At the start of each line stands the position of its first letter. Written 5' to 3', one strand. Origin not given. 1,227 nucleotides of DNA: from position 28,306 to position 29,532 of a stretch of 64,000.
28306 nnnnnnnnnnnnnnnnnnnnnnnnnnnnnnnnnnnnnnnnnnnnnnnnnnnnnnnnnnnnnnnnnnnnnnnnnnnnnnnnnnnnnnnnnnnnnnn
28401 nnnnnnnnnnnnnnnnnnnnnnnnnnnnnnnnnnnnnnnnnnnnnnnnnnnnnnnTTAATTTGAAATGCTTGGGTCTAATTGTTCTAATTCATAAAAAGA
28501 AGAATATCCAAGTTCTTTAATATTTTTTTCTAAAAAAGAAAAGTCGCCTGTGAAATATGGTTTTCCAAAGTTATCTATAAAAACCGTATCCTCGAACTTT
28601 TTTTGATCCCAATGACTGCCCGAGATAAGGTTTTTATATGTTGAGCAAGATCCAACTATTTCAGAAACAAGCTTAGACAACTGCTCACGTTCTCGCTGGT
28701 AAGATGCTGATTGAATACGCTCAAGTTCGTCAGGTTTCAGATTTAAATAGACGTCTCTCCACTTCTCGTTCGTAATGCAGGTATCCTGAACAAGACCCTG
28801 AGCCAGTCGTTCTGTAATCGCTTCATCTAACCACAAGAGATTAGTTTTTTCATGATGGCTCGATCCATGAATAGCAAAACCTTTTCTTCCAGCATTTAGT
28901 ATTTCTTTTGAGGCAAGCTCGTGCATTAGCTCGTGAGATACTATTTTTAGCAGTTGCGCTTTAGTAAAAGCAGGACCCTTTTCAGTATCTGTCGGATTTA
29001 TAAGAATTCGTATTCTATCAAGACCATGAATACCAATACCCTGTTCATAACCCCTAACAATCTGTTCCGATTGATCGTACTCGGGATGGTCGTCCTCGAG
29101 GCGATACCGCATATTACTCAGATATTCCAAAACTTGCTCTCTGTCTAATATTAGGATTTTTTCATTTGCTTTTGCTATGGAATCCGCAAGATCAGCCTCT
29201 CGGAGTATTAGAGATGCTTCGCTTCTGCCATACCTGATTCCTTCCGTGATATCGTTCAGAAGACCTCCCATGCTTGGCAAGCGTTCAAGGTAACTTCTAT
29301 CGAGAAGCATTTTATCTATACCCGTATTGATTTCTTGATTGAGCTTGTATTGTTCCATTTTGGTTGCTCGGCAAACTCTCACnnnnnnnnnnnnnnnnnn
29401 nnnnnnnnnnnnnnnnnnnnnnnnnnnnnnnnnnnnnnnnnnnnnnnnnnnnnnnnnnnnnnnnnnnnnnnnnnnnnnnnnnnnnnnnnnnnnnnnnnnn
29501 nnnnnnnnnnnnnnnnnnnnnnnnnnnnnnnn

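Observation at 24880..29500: AT-rich ~4.6-kb island of seven hypothetical genes abutting tRNA-Ser(GCU)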

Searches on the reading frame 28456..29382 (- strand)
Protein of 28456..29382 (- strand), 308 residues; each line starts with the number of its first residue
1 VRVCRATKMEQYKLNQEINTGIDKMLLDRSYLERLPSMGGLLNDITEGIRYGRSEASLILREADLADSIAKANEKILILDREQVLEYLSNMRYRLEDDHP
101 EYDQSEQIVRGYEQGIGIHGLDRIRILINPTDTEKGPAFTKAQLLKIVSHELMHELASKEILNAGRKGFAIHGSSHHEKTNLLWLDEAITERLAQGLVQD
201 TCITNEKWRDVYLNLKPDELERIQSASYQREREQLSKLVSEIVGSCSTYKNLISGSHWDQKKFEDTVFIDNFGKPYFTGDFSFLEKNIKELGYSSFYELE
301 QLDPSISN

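Call 4: search_protein_families(library=pfam, proteins=[window:28456-29382:-], max_evalue=1)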
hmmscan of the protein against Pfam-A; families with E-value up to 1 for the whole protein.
window:28456-29382:- (308 aa): 1 family
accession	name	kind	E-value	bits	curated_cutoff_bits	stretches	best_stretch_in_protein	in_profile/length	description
PF05299.18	Peptidase_M61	-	0.041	14.7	22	1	144-208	2-63/118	M61 glycyl aminopeptidase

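Call 5: search_protein_families(library=padloc, proteins=[window:28456-29382:-], max_evalue=1)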
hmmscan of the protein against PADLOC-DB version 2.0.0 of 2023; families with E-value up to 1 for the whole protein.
window:28456-29382:- (308 aa): 0 families

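Call 6: search_protein_families(library=ncbifam, proteins=[window:28456-29382:-], max_evalue=1)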
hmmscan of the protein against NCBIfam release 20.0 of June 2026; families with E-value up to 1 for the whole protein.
window:28456-29382:- (308 aa): 0 families

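Call 7: search_protein_families(library=phrogs, proteins=[window:28456-29382:-], max_evalue=1)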
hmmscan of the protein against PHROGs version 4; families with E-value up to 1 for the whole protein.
window:28456-29382:- (308 aa): 1 family
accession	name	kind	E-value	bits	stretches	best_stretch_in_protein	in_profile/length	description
phrog_28259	-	unknown function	0.0037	18.2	1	198-299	37-131/184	-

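Call 13: find_encoding_contigs(protein=window:28456-29382:-, flank=10000, max_places=10)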
Protein window:28456-29382:- (308 aa): no gene with exactly this product is on record in the collection.

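Call 16: find_homologous_proteins(query=window:28456-29358:-, max_evalue=0.001)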
Query window:28456-29358:- (300 aa): 3 proteins with E <= 0.001 among 1586 candidates.
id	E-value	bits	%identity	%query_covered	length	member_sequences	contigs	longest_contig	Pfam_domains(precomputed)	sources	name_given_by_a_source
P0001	1.1e-184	631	100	95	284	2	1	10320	-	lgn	-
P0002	2.1e-60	223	41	100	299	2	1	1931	-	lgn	-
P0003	9.5e-60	221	41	99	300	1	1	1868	-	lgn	-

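Call 17: find_encoding_contigs(protein=P0002, flank=10000)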
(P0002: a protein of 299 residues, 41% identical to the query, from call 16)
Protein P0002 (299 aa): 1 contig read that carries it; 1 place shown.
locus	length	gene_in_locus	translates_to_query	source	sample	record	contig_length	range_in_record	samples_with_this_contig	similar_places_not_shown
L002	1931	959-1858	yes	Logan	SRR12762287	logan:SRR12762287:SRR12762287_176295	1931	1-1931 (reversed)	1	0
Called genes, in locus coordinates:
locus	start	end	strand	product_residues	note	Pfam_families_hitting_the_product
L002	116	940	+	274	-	-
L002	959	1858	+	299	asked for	-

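Call 18: find_encoding_contigs(protein=P0003, flank=10000)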
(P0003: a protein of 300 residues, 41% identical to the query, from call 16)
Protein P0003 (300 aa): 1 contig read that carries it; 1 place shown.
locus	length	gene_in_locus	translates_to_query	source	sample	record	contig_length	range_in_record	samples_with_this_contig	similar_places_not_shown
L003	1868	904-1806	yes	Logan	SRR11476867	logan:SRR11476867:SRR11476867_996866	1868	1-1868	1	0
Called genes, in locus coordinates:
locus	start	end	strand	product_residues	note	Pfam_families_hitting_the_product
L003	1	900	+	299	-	?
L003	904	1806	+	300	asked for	-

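Call 64: predict_structure(alignment_id=A3)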
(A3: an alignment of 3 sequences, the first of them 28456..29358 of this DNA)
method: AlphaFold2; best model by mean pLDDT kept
length: 300 residues; sequences in the alignment: 3
mean_pLDDT: 48.9   pTM: 0.52
mean pLDDT of the five models: 48.9, 38.6, 37.5, 37.3, 36.2
residues with pLDDT >= 90: 2; 70-90: 60; 50-70: 57; < 50: 181
segments of 3 or more residues with pLDDT < 50: 1-22, 71-118, 150-177, 218-245, 248-300
pLDDT, mean of each block of 10 residues (from residue 1): 25 30 59 84 75 66 62 43 35 33 32 43 62 75 61 34 29 40 68 86 83 60 40 39 43 37 28 33 31 30
secondary structure, 60 per line:
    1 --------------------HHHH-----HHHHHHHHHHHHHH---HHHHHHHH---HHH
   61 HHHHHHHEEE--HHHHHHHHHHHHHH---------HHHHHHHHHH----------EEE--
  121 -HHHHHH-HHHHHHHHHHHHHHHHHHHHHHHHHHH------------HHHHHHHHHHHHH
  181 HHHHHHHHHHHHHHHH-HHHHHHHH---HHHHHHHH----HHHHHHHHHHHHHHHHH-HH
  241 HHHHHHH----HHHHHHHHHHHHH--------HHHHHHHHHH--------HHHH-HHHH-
elements in order: H21-24 H30-43 H47-54 H58-67 E68-70 H73-86 H96-105 E116-118 H122-127 H129-155 H168-196 H198-205 H209-216 H221-237 H239-247 H252-264 H273-282 H291-294 H296-299
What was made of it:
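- On Zincin metallopeptidase (p7): The model is pLDDT 49 (call 64).
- The p7 structure could not be modelled (call 64).
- Tried and rejected: The p7 structure prediction from 3 sequences was unusable (call 64).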

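Call 65: search_solved_structures(query=A3, max_evalue=10, show_alignments=3)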
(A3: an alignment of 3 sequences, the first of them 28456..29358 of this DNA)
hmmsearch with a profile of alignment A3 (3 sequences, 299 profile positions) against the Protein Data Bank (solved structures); distinct sequences matched with E-value up to 10: 0.
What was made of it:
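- Tried and rejected: A profile of the p7 family against PDB sequences gave 0 hits at E <= 10 (call 65).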

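Call 66: search_protein_families(library=pfam, proteins=[P0002, P0003, L002:116-940:+, L003:1-900:+], max_evalue=1)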
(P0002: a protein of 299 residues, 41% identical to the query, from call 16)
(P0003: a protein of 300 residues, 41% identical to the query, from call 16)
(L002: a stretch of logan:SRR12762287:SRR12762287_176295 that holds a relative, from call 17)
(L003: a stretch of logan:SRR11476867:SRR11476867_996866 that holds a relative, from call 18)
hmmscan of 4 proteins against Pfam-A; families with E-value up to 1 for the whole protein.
P0002 (299 aa): 2 families
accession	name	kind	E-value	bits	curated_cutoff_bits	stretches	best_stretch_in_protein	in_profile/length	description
PF07175.16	Osteoregulin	-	0.06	14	22.1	1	20-42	123-145/160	Osteoregulin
PF21719.3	MIOS_a-sol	-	0.089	12.7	27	1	228-292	155-217/230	MIOS, alpha-solenoid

P0003 (300 aa): 0 families

L002:116-940:+ (274 aa): 1 family
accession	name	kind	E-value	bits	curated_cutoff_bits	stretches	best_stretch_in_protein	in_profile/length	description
PF20685.2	GCP5-Mod21_C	-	0.26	12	27.4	1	189-226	13-50/69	Gamma-Tubulin ring complex non-core subunit mod21, C-terminal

L003:1-900:+ (299 aa): 1 family
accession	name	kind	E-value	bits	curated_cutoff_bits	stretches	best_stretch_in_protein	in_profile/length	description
PF20685.2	GCP5-Mod21_C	-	0.016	15.9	27.4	1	208-246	13-50/69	Gamma-Tubulin ring complex non-core subunit mod21, C-terminal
